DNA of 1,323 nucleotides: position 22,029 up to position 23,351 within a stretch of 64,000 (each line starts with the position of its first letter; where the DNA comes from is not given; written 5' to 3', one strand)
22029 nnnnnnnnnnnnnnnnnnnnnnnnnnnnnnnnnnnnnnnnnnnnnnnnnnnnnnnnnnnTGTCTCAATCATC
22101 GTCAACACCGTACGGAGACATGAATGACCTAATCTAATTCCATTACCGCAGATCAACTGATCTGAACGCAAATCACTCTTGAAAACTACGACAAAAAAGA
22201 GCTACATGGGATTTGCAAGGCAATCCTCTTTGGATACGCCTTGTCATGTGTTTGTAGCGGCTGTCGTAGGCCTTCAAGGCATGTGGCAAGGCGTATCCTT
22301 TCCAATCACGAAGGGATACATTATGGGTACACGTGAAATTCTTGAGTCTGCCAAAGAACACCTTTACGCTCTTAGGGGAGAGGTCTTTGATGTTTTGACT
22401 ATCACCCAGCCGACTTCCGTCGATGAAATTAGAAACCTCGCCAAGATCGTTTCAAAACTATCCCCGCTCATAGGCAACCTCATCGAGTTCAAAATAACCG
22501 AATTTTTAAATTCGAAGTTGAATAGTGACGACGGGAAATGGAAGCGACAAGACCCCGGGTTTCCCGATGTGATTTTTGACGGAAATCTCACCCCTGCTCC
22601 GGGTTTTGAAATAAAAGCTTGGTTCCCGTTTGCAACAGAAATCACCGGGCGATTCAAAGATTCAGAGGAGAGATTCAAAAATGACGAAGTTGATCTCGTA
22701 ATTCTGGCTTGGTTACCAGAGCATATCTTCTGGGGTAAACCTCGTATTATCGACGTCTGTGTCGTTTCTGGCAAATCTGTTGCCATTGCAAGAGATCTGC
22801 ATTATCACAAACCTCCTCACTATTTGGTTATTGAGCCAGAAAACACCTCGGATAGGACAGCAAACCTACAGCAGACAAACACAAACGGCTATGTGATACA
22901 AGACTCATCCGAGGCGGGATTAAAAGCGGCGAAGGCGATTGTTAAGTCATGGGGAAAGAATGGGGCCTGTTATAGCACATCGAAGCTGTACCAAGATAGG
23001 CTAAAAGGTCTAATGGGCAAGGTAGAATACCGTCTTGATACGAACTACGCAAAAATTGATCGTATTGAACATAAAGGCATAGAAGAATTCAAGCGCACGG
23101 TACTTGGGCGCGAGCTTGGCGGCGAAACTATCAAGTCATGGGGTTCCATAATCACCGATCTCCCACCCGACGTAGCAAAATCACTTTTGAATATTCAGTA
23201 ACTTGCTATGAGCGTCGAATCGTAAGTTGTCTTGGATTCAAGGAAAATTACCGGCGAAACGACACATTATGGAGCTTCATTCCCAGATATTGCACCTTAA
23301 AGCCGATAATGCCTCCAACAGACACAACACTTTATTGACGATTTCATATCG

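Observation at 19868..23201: Non-canonical RM-like cassette: HTH + HARE-HTH/nuclease-like protein + atypical methyltransferase + PD-ExK nuclease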

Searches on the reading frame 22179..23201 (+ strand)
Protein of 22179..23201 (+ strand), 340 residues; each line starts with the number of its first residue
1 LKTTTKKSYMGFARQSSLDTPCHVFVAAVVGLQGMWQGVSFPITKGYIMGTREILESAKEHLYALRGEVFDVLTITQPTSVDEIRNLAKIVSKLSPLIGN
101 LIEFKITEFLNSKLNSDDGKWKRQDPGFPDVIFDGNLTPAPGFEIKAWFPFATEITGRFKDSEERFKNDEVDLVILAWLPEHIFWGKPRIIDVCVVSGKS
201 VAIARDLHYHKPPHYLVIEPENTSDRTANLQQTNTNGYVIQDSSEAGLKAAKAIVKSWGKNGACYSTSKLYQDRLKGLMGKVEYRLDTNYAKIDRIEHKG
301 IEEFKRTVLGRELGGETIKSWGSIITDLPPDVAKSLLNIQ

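Call 3: search_protein_families(library=pfam, proteins=[window:22179-23201:+], max_evalue=0.1)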
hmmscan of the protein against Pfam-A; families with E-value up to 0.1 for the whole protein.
window:22179-23201:+ (340 aa): 0 families

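Call 4: search_protein_families(library=ncbifam, proteins=[window:22179-23201:+], max_evalue=0.1)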
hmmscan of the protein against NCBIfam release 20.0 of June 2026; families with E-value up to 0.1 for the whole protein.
window:22179-23201:+ (340 aa): 0 families

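Call 5: search_protein_families(library=padloc, proteins=[window:22179-23201:+], max_evalue=0.1)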
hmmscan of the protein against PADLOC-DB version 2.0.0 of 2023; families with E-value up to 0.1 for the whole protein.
window:22179-23201:+ (340 aa): 1 family
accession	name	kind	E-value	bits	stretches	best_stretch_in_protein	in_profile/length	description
PDLC03583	REase_II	-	1.6e-46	156.9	1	65-325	16-282/319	Type II restriction enzyme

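Call 7: search_solved_structures(query=window:22323-23201:+, max_evalue=10, show_alignments=2)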
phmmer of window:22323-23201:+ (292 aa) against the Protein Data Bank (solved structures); distinct sequences matched with E-value up to 10: 0.

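Call 14: find_homologous_proteins(query=window:22323-23201:+, max_evalue=0.001)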
Query window:22323-23201:+ (292 aa): 3270 proteins with E <= 0.001 among 4278 candidates; the best 120 are listed.
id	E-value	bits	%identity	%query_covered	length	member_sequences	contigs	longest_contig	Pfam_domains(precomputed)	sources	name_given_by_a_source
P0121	2.0e-194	663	100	100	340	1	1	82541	-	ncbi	ncbi:MAG: hypothetical protein ACI4RD_10115 [Kiritimatiellia bacterium]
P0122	2.6e-167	574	86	100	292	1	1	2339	-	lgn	-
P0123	3.2e-147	508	76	100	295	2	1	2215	-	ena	-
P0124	1.1e-133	463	71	98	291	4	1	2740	-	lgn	-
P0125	2.2e-133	462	69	99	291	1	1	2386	-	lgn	-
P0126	3.6e-132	458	70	99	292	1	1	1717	-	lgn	-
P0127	1.4e-130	453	68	99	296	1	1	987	-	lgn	-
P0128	2.5e-130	452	69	99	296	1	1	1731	-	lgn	-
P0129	1.7e-126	440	68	99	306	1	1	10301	-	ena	-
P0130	2.8e-126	439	67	98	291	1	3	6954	-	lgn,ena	-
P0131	5.3e-126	438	67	98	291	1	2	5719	-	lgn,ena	-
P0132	6.1e-126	438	67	99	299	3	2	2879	-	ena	-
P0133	1.4e-125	437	68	99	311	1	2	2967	-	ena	-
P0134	1.6e-124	433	67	98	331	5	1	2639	-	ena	-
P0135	1.8e-123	430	67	98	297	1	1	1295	-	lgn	-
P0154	4.4e-113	396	60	99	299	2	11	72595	-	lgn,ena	-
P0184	5.9e-103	362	58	95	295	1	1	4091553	-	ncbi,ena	-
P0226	5.9e-102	359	55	100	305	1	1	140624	-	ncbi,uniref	ncbi:hypothetical protein [Terasakiella pusilla]|uniref:hypothetical protein n=1 Tax=Terasakiella pu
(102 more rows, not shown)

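Call 15: find_encoding_contigs(protein=P0184, flank=5000, max_places=2)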
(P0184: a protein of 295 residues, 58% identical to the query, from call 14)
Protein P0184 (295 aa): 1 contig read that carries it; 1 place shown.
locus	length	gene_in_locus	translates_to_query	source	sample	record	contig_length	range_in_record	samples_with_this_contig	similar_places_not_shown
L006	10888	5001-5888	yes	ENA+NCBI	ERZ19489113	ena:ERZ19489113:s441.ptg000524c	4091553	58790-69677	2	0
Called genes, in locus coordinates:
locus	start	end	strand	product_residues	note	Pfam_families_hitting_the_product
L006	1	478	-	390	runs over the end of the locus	PF00083:Sugar_tr, PF07690:MFS_1, PF12832:MFS_1_like, PF07690:MFS_1, PF00083:Sugar_tr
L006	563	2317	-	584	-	PF02538:Hydantoinase_B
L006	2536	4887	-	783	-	PF02463:SMC_N (faint), PF13166:AAA_13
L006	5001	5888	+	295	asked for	-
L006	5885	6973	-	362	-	PF01555:N6_N4_Mtase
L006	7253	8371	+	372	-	PF02423:OCD_Mu_crystall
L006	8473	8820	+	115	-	-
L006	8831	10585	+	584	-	PF17297:PEPCK_N, PF00821:PEPCK_GTP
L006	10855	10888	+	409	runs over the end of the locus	PF00909:Ammonium_transp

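Call 16: find_encoding_contigs(protein=P0226, flank=5000, max_places=2)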
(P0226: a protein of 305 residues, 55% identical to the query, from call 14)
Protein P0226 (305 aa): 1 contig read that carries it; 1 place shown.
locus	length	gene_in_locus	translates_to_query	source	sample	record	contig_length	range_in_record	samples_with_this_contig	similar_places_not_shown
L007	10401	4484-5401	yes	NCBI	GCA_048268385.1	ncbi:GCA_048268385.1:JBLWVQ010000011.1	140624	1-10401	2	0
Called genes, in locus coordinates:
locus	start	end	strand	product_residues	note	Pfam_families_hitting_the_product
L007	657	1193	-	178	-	-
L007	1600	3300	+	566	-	PF02463:SMC_N (faint), PF11398:DUF2813 (faint), PF13175:AAA_15, PF13304:AAA_21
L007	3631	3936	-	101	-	PF20331:DUF6626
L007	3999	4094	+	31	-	-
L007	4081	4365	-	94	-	-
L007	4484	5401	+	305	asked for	-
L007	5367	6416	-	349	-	PF01555:N6_N4_Mtase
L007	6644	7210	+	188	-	PF00589:Phage_integrase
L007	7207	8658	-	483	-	-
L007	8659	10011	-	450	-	-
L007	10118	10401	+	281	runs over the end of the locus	-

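Call 17: find_encoding_contigs(protein=P0154, flank=5000, max_places=3)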
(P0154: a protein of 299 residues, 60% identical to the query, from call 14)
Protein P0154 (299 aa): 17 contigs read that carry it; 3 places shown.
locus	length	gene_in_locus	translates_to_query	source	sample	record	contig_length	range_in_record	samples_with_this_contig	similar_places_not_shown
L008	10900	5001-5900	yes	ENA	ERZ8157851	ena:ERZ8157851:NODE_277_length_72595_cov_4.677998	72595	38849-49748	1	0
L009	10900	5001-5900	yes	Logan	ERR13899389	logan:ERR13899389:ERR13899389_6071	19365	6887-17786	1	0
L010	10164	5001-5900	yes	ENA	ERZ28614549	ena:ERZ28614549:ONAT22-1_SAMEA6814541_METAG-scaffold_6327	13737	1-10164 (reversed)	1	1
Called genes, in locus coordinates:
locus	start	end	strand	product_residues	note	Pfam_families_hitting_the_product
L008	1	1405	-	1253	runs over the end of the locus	PF07693:KAP_NTPase (faint), PF20693:YobI-ATPase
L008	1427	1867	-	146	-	PF00293:NUDIX, PF14815:NUDIX_4 (weak)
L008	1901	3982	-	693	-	-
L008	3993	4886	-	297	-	PF14267:DUF4357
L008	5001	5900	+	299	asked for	-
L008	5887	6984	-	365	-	PF01555:N6_N4_Mtase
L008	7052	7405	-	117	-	-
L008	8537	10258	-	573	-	-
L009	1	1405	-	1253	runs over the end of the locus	PF07693:KAP_NTPase (faint), PF20693:YobI-ATPase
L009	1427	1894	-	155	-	PF00293:NUDIX, PF14815:NUDIX_4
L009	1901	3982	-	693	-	-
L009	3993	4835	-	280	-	PF14267:DUF4357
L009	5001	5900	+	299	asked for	-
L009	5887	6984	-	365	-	PF01555:N6_N4_Mtase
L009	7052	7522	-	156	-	-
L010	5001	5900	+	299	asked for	-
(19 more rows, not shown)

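Call 42: search_dna_similar(query=window:22323-23201:+, collection=plasmids, mode=protein, max_rows=15)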
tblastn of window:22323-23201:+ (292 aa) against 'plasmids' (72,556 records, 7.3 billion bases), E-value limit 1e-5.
Records with a match: 2; places in all: 3; records where one place covers at least 80% of the query: 1.
Best place of each record, by identity: <60% 2.
By first word of the organism name: Aeromonas 1; Nostoc 1.
By predicted mobility (MOB-suite, as given by PLSDB): non-mobilizable 2.
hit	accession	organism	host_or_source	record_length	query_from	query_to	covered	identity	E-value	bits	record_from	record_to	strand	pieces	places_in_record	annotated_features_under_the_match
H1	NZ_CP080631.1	Aeromonas veronii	Homo sapiens,feces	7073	1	278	95%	52.7%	5e-89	296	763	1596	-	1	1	hypothetical protein | helix-turn-helix domain-containing protein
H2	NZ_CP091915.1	Nostoc sp. UHCC 0870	cell culture,Brackish water, ...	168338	112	288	61%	52.8%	4e-54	196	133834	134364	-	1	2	hypothetical protein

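Call 44: get_annotated_region(hit=H1, flank=4000)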
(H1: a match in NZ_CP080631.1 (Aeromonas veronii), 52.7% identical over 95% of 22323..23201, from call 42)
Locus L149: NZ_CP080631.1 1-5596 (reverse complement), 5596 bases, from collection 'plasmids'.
description: Aeromonas veronii strain A29V plasmid pAV7K, complete sequence
organism: Aeromonas veronii (NCBI taxid 654)
taxonomy: Bacteria; Pseudomonadota; Gammaproteobacteria; Aeromonadales; Aeromonadaceae; Aeromonas; Aeromonas veronii
host: -; source: Homo sapiens,feces; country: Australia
typing (MOB-suite, as given by PLSDB): non-mobilizable; replicon rep_cluster_2022
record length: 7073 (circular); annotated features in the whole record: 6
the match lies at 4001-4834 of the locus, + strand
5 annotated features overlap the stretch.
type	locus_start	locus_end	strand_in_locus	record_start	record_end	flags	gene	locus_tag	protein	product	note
CDS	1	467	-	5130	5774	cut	-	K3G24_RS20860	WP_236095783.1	ParA family protein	-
CDS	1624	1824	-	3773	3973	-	-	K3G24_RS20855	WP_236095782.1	hypothetical protein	-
CDS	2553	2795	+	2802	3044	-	-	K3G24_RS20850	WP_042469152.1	hypothetical protein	-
CDS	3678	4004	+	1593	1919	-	-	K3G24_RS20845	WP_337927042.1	helix-turn-helix domain-containing protein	-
CDS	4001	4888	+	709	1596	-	-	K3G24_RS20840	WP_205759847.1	hypothetical protein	-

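Call 53: search_solved_structures(query=A4, max_evalue=10, show_alignments=2)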
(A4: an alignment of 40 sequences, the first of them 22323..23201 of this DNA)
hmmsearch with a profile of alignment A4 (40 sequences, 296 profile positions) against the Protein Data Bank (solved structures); distinct sequences matched with E-value up to 10: 11.
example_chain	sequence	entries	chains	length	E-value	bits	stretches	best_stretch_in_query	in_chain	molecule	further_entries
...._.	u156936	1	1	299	0.064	15.8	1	130-155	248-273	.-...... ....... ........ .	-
8y62_R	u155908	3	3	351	0.078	15.6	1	130-155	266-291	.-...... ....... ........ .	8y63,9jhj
6omm_R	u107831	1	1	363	0.082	15.5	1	130-155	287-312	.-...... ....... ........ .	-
7t6s_R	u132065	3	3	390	0.089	15.4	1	130-155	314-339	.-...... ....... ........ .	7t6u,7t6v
6lw5_A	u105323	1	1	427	0.092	15.3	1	130-155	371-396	Soluble cytochrome b562,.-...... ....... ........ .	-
7wvv_R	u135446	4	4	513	0.12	15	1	130-155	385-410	Soluble cytochrome b562,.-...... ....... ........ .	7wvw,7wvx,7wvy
6g2j_s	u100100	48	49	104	0.13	14.8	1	142-200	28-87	NADH dehydrogenase [ubiquinone] flavoprotein 3, mitochondrial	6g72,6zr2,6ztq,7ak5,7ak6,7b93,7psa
2kve_A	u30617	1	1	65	0.58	12.7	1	198-234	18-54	Mesencephalic astrocyte-derived neurotrophic factor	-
6h9u_B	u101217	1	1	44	0.58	12.7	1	199-234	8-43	Mesencephalic astrocyte-derived neurotrophic factor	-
9h0c_B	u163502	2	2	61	0.65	12.5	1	198-234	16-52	Cerebral dopamine neurotrophic factor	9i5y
8qaj_A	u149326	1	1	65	0.73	12.4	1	198-234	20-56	Cerebral dopamine neurotrophic factor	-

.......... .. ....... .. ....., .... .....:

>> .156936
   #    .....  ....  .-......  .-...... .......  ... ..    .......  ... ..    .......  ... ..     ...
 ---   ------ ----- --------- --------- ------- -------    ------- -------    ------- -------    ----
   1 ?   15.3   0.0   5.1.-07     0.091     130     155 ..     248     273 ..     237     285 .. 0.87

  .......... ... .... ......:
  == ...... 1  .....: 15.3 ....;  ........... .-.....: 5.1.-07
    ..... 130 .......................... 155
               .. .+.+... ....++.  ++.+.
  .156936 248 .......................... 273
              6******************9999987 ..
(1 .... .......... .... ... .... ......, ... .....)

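Call 56: find_encoding_contigs(protein=P0122, flank=6000, max_places=3)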
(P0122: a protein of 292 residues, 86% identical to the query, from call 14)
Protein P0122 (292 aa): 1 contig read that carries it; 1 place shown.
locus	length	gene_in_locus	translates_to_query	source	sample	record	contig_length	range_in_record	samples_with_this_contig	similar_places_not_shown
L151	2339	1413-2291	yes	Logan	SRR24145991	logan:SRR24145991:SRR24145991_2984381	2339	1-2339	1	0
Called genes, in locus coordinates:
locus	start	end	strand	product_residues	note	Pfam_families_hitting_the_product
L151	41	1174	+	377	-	PF01555:N6_N4_Mtase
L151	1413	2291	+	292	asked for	-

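Call 57: find_encoding_contigs(protein=P0129, flank=6000, max_places=3)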
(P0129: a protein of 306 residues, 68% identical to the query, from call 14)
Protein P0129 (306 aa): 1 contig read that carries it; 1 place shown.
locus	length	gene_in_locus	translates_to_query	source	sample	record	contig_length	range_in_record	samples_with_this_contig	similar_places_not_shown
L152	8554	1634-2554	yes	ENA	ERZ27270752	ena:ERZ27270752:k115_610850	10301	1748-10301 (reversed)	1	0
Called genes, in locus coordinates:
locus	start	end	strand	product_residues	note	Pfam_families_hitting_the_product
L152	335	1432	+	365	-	PF01555:N6_N4_Mtase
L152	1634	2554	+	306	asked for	-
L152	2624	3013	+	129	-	PF19067:DUF5763 (faint), PF13891:zf-C3HC3H_KANSL2 (faint)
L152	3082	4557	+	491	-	PF04317:DUF463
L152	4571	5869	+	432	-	PF05128:DUF697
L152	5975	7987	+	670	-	-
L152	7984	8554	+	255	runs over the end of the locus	PF01223:Endonuclease_NS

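Call 61: predict_structure(alignment_id=A4)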
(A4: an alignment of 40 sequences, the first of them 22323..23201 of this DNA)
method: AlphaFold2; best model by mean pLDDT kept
length: 292 residues; sequences in the alignment: 40
mean_pLDDT: 89.8   pTM: 0.87
mean pLDDT of the five models: 89.8, 87.6, 86.7, 85.8, 84.5
residues with pLDDT >= 90: 203; 70-90: 73; 50-70: 13; < 50: 3
segments of 3 or more residues with pLDDT < 50: 181-183
pLDDT, mean of each block of 10 residues (from residue 1): 89 96 93 94 89 92 84 85 91 94 85 85 96 94 97 93 93 65 70 91 95 91 94 92 90 96 93 90 91 61
secondary structure, 60 per line:
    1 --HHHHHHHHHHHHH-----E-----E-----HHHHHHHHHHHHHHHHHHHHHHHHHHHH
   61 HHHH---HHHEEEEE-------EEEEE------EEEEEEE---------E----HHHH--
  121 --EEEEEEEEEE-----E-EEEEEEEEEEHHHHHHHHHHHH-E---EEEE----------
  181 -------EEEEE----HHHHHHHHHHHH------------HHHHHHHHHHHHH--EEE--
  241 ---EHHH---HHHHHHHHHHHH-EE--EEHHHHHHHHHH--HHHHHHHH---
elements in order: H3-15 H33-64 E71-75 E83-87 E94-100 H115-118 E123-132 E140-149 H150-161 E167-170 E188-192 H197-208 H221-233 E236-238 H251-262 H270-279 H282-289

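Call 64: fold_search(model_id=the predicted structure, library=pdb)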
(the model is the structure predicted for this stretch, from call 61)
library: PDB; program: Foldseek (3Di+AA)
matches with E <= 10: 108; with E <= 0.001: 0
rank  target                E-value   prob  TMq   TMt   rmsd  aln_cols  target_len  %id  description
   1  3e43_B                1.3e-02  0.77  0.24  0.29  16.9       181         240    8  Q138F HincII bound to GTTAAC and cocrystallized with 2.5 mM MgCl2 (released 2008-08-26)
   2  2gih_B                1.3e-02  0.60  0.19  0.22  17.4       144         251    8  Q138F HincII bound to cognate DNA GTCGAC and Ca2+ (released 2006-07-18)
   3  1tx3_B                1.3e-02  0.66  0.20  0.23  17.8       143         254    7  HINCII BOUND TO COGNATE DNA (released 2005-02-15)
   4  6qm2                  1.3e-02  0.60  0.30  0.34  17.3       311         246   12  NlaIV restriction endonuclease (released 2019-05-01)
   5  1tw8_B                1.5e-02  0.63  0.25  0.28  13.7       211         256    6  HincII bound to Ca2+ and cognate DNA GTCGAC (released 2004-08-10)
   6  3e41_A                1.8e-02  0.44  0.22  0.26  16.8       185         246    9  Q138F HincII bound to GTCGAC and 5 mM Ca2+ (released 2008-08-26)
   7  1kc6_A                1.9e-02  0.57  0.20  0.23  17.4       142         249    8  HincII Bound to Cognate DNA (released 2001-12-07)
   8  3e45_B                2.2e-02  0.66  0.20  0.23  16.7       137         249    8  Q138F HincII bound to Noncognate DNA (GTGCAC) and Ca2+ (released 2008-08-26)
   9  3e44_A                2.3e-02  0.51  0.21  0.24  17.6       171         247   10  Q138F HincII bound to cleaved DNA (GTT | AAC) and Mn2+ (released 2008-08-26)
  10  3e44_B                2.6e-02  0.75  0.25  0.30  16.6       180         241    8  Q138F HincII bound to cleaved DNA (GTT | AAC) and Mn2+ (released 2008-08-26)
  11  5tgq                  2.8e-02  0.63  0.30  0.37  19.9       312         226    8  Restriction-modification system Type II R.SwaI, DNA free (released 2016-12-21)
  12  3e45_A                2.8e-02  0.54  0.20  0.23  17.4       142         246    8  Q138F HincII bound to Noncognate DNA (GTGCAC) and Ca2+ (released 2008-08-26)
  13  2gij_A                3.1e-02  0.60  0.23  0.27  13.5       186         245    6  Q138F HincII bound to cognate DNA GTTAAC and Ca2+ (released 2006-07-18)
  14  1kc6_B                3.1e-02  0.57  0.20  0.23  17.7       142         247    8  HincII Bound to Cognate DNA (released 2001-12-07)
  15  3e40_B                3.7e-02  0.35  0.21  0.24  18.2       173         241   10  Q138F HincII bound to GTTAAC and cocrystallized with 5 mM Ca2+ (released 2008-08-26)
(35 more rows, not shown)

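Call 91: find_encoding_contigs(protein=P0130, flank=3000, max_places=6)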
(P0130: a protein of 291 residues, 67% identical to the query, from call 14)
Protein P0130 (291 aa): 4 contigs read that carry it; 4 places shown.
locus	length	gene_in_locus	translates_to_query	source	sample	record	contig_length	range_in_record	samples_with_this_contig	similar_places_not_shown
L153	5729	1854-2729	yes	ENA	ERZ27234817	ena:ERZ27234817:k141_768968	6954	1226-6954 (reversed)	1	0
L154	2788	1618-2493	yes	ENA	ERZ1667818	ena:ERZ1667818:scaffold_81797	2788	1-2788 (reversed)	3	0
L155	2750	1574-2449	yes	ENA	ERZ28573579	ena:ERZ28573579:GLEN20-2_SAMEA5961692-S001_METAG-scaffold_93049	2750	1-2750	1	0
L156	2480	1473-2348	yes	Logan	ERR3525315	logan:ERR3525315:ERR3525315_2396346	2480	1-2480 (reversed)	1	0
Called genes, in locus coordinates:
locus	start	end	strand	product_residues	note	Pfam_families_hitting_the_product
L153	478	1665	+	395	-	PF01555:N6_N4_Mtase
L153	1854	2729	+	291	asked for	-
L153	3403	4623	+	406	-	PF01960:ArgJ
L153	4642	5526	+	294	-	PF00753:Lactamase_B, PF23023:Anti-Pycsar_Apyc1 (weak), PF12706:Lactamase_B_2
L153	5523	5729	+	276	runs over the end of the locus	-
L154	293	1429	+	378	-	PF01555:N6_N4_Mtase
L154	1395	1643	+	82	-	-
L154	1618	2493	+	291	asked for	-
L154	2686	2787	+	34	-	?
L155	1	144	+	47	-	?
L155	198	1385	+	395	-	PF01555:N6_N4_Mtase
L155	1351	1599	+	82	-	-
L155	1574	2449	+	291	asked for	-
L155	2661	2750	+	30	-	?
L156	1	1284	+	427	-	?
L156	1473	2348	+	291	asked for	-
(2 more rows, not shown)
